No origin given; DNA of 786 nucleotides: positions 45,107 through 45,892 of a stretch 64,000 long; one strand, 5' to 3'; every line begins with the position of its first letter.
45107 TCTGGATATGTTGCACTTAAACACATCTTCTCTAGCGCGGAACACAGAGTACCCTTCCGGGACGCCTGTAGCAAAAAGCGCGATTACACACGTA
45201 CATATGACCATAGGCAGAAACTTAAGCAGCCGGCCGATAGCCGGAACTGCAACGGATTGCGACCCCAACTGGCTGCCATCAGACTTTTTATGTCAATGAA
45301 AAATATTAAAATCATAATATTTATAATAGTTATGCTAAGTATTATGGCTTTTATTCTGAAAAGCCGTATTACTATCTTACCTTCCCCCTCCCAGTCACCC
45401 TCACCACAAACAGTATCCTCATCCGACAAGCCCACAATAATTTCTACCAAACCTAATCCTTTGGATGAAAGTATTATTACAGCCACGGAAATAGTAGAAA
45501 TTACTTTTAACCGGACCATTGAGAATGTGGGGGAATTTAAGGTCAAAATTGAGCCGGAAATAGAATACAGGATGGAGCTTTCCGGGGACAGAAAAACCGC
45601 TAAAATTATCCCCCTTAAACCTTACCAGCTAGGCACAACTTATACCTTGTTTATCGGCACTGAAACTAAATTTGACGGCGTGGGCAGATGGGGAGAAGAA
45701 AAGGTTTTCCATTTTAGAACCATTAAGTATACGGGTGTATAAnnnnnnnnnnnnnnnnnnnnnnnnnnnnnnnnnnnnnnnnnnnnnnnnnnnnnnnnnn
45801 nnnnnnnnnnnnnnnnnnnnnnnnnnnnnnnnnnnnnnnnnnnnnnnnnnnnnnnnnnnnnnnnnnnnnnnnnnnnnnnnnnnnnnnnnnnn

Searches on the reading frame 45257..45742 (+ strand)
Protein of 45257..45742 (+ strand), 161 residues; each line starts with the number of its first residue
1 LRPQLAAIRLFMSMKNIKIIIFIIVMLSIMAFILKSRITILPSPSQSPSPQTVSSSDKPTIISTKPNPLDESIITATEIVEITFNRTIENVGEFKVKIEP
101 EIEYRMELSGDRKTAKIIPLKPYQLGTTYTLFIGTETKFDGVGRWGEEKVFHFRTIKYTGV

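Call 6: search_protein_families(library=pfam, proteins=[window:45257-45742:+], max_evalue=0.01)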
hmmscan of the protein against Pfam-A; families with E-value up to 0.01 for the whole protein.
window:45257-45742:+ (161 aa): 1 family
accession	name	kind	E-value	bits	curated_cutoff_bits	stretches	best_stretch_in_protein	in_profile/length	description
PF13205.12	Big_5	-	1.1e-05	26.6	23.6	1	57-155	3-105/105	Bacterial Ig-like domain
